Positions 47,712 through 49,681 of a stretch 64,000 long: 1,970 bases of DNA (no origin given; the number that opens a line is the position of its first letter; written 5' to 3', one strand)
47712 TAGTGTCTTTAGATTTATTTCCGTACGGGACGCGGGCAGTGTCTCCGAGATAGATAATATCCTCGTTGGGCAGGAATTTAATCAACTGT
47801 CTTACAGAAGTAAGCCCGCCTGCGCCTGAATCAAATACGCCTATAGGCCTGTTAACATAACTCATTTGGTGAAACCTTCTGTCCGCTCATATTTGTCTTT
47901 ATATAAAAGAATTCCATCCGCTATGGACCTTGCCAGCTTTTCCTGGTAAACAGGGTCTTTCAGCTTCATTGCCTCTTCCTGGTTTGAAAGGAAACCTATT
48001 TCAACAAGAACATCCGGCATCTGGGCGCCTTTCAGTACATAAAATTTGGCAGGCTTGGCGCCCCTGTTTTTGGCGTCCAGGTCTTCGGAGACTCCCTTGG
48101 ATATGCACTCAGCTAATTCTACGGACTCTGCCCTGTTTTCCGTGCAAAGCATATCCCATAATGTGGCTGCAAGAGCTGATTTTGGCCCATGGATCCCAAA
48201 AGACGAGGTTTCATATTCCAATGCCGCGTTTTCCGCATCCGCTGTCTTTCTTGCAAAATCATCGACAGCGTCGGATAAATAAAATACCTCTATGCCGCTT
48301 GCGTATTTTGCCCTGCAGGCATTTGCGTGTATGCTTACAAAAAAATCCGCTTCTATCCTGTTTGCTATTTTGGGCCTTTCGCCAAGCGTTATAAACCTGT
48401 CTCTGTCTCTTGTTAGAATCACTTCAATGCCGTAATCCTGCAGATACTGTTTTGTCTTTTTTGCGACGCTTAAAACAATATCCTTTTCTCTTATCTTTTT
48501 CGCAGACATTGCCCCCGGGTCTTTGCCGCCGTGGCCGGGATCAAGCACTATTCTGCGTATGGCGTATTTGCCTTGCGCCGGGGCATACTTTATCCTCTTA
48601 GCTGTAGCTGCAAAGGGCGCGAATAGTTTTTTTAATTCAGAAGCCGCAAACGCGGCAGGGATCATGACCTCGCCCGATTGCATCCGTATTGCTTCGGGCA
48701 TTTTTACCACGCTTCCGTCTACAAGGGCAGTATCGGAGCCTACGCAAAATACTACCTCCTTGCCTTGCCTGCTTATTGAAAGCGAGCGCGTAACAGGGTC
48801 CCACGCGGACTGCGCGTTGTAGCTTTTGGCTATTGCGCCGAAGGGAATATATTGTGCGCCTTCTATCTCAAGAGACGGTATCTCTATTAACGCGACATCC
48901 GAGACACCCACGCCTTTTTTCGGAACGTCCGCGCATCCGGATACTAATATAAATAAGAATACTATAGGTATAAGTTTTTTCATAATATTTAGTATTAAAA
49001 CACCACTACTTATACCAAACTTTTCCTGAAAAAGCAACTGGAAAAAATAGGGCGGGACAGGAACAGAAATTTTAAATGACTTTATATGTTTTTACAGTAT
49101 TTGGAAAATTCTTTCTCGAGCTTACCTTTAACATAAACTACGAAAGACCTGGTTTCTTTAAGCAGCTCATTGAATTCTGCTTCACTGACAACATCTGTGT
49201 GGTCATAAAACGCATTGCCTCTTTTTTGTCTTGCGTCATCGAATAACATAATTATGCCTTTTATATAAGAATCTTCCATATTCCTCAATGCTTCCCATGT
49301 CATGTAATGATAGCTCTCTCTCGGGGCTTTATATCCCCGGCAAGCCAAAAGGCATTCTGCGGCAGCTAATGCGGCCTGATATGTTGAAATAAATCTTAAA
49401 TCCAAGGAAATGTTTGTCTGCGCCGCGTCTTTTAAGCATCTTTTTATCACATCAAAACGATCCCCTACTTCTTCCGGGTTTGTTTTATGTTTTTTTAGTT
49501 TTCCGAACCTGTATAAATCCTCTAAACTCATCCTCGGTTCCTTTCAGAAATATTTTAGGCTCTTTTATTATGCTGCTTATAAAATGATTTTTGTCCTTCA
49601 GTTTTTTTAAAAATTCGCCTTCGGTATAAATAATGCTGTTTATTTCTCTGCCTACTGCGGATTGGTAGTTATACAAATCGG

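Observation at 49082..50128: MNT-HEPN pair and an AbiEii-like NTase pair share a TACAA/TTGTA operator and both follow LRP-protein loci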

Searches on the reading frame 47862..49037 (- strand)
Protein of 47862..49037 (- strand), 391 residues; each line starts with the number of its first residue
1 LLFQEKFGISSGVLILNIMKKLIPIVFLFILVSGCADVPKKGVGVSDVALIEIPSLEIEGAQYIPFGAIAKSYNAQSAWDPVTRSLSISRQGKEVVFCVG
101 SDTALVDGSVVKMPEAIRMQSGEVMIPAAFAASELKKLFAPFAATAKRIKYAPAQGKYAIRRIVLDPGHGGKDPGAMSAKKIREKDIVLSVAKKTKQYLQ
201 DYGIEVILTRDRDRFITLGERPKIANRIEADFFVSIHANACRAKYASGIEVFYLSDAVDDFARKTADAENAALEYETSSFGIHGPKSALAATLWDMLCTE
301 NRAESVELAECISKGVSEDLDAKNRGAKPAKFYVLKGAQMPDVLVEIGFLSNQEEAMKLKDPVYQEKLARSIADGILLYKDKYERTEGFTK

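Call 90: search_protein_families(library=pfam, proteins=[window:47862-49037:-], max_evalue=0.001)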
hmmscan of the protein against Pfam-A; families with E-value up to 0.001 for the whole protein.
window:47862-49037:- (391 aa): 2 families
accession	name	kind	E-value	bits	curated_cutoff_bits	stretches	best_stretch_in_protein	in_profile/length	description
PF01520.23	Amidase_3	-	1.9e-58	197.8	27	1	163-376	1-172/174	N-acetylmuramoyl-L-alanine amidase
PF07833.16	Cu_amine_oxidN1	-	6.1e-14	52.3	24.2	1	57-136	15-94/108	Copper amine oxidase N-terminal domain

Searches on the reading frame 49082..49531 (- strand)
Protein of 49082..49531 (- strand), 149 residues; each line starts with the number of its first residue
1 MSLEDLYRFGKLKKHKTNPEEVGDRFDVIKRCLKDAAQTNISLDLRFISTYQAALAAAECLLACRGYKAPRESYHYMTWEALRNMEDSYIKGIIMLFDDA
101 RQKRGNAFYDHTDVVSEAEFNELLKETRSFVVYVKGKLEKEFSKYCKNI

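Call 6: search_protein_families(library=pfam, proteins=[window:49082-49531:-], max_evalue=0.1)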
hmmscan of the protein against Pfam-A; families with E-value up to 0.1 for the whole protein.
window:49082-49531:- (149 aa): 2 families
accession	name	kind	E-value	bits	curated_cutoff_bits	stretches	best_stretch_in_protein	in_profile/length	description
PF18726.6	HEPN_SAV_6107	-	2.3e-06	28.5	27.2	1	44-134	8-97/98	SAV_6107-like HEPN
PF05168.19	HEPN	-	0.038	14.6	22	0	50-135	31-115/117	HEPN domain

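Call 8: search_protein_families(library=ncbifam, proteins=[window:49082-49531:-], max_evalue=0.1)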
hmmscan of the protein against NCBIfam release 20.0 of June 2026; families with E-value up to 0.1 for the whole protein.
window:49082-49531:- (149 aa): 0 families

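Call 9: search_protein_families(library=padloc, proteins=[window:49082-49531:-], max_evalue=0.1)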
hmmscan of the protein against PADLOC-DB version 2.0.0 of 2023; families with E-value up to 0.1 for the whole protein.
window:49082-49531:- (149 aa): 7 families
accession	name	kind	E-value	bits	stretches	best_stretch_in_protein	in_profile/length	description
PDLC04374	PDC-M05B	-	3.4e-28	96.7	1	1-144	1-144/146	-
PDLC04377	PDC-M05B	-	3.6e-24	83.5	1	1-142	1-142/149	-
PDLC04379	PDC-M05B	-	2.2e-14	51.6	1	1-144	1-143/147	-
PDLC04373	PDC-M05B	-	3e-14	51.2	1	2-135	5-134/141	-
PDLC04376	PDC-M05B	-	2e-07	29.3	1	27-139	7-119/121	-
PDLC04378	PDC-M05B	-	4.7e-07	28.1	1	14-144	20-149/153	-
PDLC04381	PDC-M05B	-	4.6e-05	21.8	1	34-129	7-98/113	-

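Call 59: search_solved_structures(query=window:49085-49531:-, max_evalue=1)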
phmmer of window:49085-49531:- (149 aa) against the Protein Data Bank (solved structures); distinct sequences matched with E-value up to 1: 4.
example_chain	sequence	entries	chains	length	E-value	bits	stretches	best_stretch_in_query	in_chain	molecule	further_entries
7wd3_A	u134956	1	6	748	0.47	13.8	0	6-69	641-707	ATPase family gene 2 protein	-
2lvs_A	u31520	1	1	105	0.5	13.7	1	21-102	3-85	Putative uncharacterized protein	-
7nku_A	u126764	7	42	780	0.51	13.7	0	6-69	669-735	ATPase family gene 2 protein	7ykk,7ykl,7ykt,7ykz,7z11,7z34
7wbb_A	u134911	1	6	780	0.51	13.7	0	6-69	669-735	AFG2 isoform 1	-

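Call 89: search_protein_families(library=phrogs, proteins=[window:49082-49531:-], max_evalue=0.01)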
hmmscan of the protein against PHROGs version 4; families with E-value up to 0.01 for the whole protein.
window:49082-49531:- (149 aa): 0 families
